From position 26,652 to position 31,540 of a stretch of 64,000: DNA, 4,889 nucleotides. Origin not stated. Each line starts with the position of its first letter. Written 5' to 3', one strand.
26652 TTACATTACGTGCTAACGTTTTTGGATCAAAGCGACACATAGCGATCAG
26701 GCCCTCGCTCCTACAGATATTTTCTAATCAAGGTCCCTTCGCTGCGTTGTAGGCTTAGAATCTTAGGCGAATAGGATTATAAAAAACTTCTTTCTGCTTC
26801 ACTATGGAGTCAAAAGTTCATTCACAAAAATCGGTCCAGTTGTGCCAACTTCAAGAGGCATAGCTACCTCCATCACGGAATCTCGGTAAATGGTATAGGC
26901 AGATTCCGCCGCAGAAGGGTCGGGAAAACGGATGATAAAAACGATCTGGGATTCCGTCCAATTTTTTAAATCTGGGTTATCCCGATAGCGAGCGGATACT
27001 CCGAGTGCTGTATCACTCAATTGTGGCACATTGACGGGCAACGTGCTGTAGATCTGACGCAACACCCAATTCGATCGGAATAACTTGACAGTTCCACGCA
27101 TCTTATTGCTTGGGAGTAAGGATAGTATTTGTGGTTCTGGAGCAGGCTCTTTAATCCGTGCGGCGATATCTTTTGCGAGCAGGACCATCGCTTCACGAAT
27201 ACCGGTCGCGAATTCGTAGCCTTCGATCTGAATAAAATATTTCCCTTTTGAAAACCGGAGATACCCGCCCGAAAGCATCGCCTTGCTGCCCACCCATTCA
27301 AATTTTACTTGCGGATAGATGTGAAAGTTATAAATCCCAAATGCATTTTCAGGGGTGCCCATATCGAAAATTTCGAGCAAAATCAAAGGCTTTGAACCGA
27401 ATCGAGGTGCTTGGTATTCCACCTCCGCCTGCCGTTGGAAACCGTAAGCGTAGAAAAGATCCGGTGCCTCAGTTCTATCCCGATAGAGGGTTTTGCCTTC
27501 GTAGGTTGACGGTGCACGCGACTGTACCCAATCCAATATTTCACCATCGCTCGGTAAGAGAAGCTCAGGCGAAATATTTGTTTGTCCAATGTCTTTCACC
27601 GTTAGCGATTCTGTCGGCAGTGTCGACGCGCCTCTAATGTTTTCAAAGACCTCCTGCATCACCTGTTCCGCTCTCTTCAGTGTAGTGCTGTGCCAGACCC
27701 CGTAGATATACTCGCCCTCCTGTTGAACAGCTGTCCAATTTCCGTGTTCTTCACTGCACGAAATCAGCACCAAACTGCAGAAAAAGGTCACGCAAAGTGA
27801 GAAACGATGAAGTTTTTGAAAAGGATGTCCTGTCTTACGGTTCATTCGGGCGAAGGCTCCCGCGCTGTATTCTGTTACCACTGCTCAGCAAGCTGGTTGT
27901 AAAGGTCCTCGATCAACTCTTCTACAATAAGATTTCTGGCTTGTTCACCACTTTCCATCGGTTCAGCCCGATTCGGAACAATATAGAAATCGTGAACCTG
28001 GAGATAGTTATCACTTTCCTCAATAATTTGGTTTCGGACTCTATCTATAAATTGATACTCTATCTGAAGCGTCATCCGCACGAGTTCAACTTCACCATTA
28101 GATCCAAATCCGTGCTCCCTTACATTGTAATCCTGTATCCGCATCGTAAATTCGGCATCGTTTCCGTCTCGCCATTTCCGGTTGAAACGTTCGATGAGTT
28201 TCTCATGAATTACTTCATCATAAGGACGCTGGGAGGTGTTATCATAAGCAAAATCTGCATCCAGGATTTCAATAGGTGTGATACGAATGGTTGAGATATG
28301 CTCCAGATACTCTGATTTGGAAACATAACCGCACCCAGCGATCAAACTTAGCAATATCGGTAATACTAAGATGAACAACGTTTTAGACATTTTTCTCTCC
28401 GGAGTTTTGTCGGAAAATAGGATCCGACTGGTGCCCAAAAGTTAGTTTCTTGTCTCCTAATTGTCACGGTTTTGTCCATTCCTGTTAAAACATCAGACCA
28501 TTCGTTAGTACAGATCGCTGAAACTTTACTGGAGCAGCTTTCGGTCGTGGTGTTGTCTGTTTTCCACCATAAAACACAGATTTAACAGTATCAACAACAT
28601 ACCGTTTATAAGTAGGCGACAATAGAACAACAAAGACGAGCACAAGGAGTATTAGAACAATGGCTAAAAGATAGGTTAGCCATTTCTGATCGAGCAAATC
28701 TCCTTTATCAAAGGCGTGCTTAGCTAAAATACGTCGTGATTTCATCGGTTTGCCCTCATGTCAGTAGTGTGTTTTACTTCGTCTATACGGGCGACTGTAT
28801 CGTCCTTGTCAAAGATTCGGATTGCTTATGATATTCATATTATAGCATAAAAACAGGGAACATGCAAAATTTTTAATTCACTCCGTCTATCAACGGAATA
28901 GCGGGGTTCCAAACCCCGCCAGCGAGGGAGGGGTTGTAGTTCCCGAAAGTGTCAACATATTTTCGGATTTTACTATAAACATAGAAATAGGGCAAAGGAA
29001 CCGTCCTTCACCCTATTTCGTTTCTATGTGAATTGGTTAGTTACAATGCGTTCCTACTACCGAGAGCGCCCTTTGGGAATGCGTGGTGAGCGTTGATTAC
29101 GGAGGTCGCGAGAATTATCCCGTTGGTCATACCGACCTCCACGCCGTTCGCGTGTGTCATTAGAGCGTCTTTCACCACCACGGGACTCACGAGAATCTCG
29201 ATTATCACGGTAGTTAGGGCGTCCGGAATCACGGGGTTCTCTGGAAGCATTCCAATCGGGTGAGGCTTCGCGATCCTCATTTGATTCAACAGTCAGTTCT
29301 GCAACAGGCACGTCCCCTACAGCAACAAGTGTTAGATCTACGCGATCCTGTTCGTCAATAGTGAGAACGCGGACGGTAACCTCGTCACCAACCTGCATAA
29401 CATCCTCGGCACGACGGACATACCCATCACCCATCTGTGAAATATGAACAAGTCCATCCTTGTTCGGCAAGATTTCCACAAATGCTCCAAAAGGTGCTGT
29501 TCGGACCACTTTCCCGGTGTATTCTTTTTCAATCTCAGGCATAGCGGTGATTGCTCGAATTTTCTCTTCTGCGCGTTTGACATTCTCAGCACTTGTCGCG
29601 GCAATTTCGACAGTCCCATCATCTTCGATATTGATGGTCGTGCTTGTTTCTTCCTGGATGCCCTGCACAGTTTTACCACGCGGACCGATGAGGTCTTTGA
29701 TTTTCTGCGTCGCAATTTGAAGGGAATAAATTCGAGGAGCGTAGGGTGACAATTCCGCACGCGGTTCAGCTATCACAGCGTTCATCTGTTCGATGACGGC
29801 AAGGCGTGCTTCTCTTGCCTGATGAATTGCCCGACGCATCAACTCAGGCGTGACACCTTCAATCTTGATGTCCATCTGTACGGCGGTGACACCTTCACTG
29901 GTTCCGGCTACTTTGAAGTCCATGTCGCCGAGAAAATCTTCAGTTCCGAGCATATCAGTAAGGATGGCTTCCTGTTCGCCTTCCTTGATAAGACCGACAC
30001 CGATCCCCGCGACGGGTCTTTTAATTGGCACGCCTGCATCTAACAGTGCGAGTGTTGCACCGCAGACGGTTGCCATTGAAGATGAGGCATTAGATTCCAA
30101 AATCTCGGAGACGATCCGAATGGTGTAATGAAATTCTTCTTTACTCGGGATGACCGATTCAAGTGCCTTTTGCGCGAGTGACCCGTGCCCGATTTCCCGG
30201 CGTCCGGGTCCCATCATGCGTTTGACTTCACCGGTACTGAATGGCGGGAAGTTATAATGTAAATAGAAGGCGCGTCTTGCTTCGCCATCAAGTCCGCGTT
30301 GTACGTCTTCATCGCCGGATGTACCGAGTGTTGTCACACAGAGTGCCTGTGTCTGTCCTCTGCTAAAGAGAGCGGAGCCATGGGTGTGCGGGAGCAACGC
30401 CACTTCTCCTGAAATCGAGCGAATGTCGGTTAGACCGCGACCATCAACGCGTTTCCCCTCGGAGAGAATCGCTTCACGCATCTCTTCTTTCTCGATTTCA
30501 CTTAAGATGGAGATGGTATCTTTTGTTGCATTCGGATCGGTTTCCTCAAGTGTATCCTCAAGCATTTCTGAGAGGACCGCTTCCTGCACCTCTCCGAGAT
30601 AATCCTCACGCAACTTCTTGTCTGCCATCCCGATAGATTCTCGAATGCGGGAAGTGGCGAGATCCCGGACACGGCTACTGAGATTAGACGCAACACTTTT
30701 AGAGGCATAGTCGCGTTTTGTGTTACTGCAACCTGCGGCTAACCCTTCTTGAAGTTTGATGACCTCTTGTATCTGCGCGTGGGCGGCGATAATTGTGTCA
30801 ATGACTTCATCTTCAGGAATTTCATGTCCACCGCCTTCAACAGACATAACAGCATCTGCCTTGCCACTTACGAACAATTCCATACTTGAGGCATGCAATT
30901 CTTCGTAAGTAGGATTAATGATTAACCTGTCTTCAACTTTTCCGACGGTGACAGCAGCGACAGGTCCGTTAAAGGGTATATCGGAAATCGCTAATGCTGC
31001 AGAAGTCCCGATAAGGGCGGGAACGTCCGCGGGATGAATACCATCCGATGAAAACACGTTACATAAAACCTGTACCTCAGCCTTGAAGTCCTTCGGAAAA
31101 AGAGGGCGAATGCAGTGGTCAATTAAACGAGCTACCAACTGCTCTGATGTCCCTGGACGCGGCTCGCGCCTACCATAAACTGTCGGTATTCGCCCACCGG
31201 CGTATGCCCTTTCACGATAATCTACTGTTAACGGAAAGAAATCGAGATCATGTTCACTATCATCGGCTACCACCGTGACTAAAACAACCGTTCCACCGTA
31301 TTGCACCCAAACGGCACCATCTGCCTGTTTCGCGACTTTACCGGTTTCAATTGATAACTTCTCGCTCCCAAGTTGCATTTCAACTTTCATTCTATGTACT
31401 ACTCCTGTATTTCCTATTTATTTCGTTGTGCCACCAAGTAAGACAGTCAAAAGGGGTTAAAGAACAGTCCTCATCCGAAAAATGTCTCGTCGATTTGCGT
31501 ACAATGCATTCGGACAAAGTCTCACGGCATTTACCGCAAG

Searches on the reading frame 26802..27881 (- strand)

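Call 90: search_protein_families(library=pfam, proteins=[window:26802-27881:-], max_evalue=0.000001)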
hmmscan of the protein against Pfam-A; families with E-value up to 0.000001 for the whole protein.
window:26802-27881:- (359 aa): 1 family
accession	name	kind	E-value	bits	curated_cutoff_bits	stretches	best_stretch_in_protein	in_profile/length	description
PF20244.3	DUF6599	-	1e-26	94.1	27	1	117-300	3-173/186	Family of unknown function (DUF6599)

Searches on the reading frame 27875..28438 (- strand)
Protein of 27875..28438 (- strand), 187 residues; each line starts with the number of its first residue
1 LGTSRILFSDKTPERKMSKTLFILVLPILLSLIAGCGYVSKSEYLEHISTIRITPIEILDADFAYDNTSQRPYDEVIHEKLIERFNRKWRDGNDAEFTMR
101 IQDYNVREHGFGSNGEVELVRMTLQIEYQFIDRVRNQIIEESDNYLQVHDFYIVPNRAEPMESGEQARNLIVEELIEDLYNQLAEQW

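Call 90: search_protein_families(library=pfam, proteins=[window:27875-28438:-], max_evalue=0.000001)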
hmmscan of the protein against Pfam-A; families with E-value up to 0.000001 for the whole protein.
window:27875-28438:- (187 aa): 1 family
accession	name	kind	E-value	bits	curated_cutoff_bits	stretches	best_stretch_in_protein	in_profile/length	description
PF04390.17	LptE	-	1e-07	33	23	1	68-184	12-111/118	Lipopolysaccharide-assembly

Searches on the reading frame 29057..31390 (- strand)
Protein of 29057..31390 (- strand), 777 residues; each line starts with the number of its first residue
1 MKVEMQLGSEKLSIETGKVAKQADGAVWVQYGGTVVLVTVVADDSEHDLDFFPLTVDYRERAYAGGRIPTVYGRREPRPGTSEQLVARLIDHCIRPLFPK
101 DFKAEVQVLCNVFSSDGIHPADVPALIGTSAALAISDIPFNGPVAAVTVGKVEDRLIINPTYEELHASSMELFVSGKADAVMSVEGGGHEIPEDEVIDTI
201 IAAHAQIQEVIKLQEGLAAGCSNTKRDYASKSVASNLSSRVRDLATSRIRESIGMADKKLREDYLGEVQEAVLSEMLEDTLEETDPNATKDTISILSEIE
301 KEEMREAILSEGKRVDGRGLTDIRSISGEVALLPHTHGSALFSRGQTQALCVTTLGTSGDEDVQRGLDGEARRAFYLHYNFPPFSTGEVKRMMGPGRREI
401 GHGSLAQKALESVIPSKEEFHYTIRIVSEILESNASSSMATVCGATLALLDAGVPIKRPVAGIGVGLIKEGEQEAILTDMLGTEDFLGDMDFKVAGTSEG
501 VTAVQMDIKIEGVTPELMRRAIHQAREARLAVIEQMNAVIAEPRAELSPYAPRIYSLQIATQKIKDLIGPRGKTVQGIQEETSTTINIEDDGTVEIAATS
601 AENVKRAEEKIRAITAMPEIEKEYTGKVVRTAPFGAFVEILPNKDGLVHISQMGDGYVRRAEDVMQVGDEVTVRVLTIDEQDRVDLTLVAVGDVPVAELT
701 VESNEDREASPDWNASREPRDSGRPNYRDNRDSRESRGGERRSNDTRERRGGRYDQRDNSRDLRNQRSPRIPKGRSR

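Call 90: search_protein_families(library=pfam, proteins=[window:29057-31390:-], max_evalue=0.000001)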
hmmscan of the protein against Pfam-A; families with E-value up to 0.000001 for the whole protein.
window:29057-31390:- (777 aa): 5 families
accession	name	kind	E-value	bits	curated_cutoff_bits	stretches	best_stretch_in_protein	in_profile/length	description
PF01138.27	RNase_PH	-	1.8e-57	193.8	25.5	2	11-139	4-130/130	3' exoribonuclease family, domain 1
PF03725.20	RNase_PH_C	-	5.2e-21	74.8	20.8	1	142-205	1-66/67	3' exoribonuclease family, domain 2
PF00575.29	S1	-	1.9e-15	57.4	22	1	618-687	2-72/74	S1 RNA binding domain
PF03726.19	PNPase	-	1.9e-13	51.1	24.6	1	237-318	2-80/81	Polyribonucleotide nucleotidyltransferase, RNA binding domain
PF00013.35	KH_1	-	3.2e-10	40.1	21.5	1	556-612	3-65/66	KH domain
